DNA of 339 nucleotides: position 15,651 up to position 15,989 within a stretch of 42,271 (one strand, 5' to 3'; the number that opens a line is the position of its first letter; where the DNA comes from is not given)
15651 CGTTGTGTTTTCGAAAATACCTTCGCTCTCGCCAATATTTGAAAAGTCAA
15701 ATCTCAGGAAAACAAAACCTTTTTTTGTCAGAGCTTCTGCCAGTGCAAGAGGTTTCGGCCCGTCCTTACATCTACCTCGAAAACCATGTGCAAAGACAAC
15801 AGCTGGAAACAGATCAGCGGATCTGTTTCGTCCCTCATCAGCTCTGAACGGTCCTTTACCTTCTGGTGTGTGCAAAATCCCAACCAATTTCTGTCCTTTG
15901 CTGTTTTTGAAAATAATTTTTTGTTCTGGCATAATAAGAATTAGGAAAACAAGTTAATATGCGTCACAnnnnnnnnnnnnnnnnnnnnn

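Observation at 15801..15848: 39-nt palindromic element inserted in frame in a hydrolase gene; the neighbouring paralogue marks the empty site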

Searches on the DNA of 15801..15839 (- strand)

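Call 54: build_rna_model(alignment_id=A7, structure=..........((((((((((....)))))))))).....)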
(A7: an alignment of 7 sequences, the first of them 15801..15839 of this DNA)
Model R1 built from alignment A7 (7 sequences, 39 columns); structure: as given.
model positions 39; base pairs 10; branch points 0; effective number of sequences 7; information 1.239 bits per position. Calibrated on 0.2 Mb of random sequence (short: E-values are rough).
structure used (alignment columns):
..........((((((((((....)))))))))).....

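Call 56: search_with_rna_model(model_id=R1, source=window, filters=off, max_evalue=10)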
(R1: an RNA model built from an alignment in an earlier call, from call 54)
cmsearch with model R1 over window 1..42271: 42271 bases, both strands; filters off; matches with E-value up to 10: 22.
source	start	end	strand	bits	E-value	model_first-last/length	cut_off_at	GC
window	12649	12687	+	59.9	7.5e-15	1-39/39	no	0.51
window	7517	7555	-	57.7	3e-14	1-39/39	no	0.46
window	15801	15839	-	54.9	1.9e-13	1-39/39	no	0.51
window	7522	7545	+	33.3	2.6e-07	11-34/39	no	0.42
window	12659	12682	-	25.8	3.3e-05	11-34/39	no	0.46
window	15806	15829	+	24.6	7.5e-05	11-34/39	no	0.46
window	30960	30989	-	12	0.28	1-39/39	no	0.5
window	17615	17643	+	10.5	0.74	1-39/39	no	0.38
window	10366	10399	+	10.2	0.91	1-39/39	no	0.41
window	20359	20391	+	8.8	2.3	1-39/39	no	0.3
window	26229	26250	+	8.6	2.6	1-39/39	no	0.59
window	24775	24788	-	8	3.8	1-39/39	no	0.5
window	33493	33517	-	7.7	4.5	1-39/39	no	0.48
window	38556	38576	-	7.7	4.5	1-39/39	no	0.43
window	42150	42200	-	7.7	4.6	1-39/39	no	0.45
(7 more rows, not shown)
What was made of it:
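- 15801..15839 (-): 39-nt hairpin element, copy 3. On the minus strand it reads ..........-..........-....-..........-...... It encodes hydrolase residues 32-44, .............. Covariance-model hit of 54.9 bits in call 56.
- Checked: A covariance model finds the three copies at 55-60 bits (E about 1e-13 to 1e-14), and the next match to a different site scores 12 bits (call 56).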

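Call 57: search_with_rna_model(model_id=R1, sources=[L007, L021, L019, L022, L010], filters=off, max_evalue=10)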
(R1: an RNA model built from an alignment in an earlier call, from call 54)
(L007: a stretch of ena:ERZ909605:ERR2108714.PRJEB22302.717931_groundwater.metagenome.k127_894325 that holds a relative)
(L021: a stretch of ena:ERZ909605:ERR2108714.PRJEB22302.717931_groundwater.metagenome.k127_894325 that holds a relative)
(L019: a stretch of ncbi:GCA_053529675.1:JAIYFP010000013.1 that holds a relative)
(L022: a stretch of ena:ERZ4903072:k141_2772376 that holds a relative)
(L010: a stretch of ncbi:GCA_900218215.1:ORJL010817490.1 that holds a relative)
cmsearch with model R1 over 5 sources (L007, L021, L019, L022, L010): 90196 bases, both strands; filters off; matches with E-value up to 10: 37.
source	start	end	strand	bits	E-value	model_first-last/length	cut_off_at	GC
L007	8199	8237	+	58.7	3.5e-14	1-39/39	no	0.38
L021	8523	8561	+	58.1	5.1e-14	1-39/39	no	0.44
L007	7848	7886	+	57.3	8.4e-14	1-39/39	no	0.44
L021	11676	11726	+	44.8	2.9e-10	1-39/39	no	0.39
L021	18964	19014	-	41.2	3.1e-09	1-39/39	no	0.41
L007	1936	1986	-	35.8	1e-07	1-39/39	no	0.41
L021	3491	3541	+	35.8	1e-07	1-39/39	no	0.41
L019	18933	18984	-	34.9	1.9e-07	1-39/39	no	0.4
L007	7858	7881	-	30.4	3.7e-06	11-34/39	no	0.33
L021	8533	8556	-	29.1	8.7e-06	11-34/39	no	0.42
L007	8209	8232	-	28.5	1.3e-05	11-34/39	no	0.38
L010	5603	5630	+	22.9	0.00048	10-39/39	no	0.46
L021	11686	11721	-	17.5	0.017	11-34/39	no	0.39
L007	175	204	-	16.8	0.027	1-39/39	no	0.23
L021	5273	5302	+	16.8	0.027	1-39/39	no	0.23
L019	12540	12576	-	15.8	0.05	1-39/39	no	0.43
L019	11423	11453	+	15.6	0.057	1-39/39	no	0.39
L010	5604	5625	-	14.4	0.12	11-34/39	no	0.45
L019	10336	10382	+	12.6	0.41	1-39/39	no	0.34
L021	18969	19004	+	12.2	0.53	11-34/39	no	0.39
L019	18938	18974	+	11.9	0.62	11-34/39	no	0.41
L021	13374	13406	-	10.2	1.9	1-39/39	no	0.39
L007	1941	1976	+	10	2.2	11-34/39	no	0.36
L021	3501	3536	-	10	2.2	11-34/39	no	0.36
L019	13925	13955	+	9.7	2.7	1-39/39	no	0.35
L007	9103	9142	+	9.4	3.3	1-39/39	no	0.35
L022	12621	12665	+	9.3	3.6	1-39/39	no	0.51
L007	5562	5589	+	8.4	6.3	1-39/39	no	0.43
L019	731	767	-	8.3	6.5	1-39/39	no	0.35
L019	7585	7606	+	8.3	6.5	1-39/39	no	0.59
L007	5697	5709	+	8.3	6.6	1-39/39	no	0.38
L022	17005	17025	+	8.1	7.6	1-39/39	no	0.33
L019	11433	11453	-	8.1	7.6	11-34/39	no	0.38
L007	13192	13213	+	7.8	9.2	1-39/39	no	0.5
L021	8487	8520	-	7.8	9.5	1-39/39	no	0.53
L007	16205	16236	-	7.7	9.6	1-39/39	no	0.31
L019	18331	18345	-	7.7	10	1-39/39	no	0.47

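Call 76: search_with_rna_model(model_id=R1, sources=[L024, L025, L026, L020, L008], filters=off, max_evalue=1)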
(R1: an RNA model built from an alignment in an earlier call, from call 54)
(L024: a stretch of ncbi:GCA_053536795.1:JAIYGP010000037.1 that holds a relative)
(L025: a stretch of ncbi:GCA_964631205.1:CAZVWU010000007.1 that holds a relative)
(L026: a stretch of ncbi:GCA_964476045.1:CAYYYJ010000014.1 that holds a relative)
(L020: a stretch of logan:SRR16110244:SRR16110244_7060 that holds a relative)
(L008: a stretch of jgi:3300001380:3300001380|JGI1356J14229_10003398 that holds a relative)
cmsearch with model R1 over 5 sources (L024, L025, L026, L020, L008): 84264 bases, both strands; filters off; matches with E-value up to 1: 5.
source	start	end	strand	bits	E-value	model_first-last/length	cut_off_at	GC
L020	4460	4496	-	15.8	0.047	1-39/39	no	0.43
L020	3343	3373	+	15.6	0.053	1-39/39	no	0.39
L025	2179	2217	-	14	0.15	1-39/39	no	0.44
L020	2256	2302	+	12.6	0.38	1-39/39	no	0.34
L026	867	903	-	11.1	0.97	1-39/39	no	0.43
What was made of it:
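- Four close relatives lack the family in the same syntenic region (call 76).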

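Call 82: search_with_rna_model(model_id=R1, sources=[L027], filters=off, max_evalue=1)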
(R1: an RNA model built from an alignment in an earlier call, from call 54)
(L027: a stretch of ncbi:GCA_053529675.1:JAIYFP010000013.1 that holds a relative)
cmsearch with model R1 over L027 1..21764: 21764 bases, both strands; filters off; matches with E-value up to 1: 3.
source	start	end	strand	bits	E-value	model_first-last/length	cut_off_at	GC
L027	17979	18015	+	39.4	2.4e-09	1-39/39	no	0.46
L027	9912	9948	+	34.3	7e-08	1-39/39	no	0.43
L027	17989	18010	-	13.9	0.041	11-34/39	no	0.36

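Call 98: search_with_rna_model(model_id=R1, sources=[L028], filters=off, max_evalue=1)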
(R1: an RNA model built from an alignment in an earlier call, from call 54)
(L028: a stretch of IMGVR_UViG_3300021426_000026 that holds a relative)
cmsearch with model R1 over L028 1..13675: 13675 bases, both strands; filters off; matches with E-value up to 1: 2.
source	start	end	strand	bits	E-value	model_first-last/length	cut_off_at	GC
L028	12475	12517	-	18.7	0.0011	1-39/39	no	0.51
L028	6248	6281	+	9.6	0.42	1-39/39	no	0.53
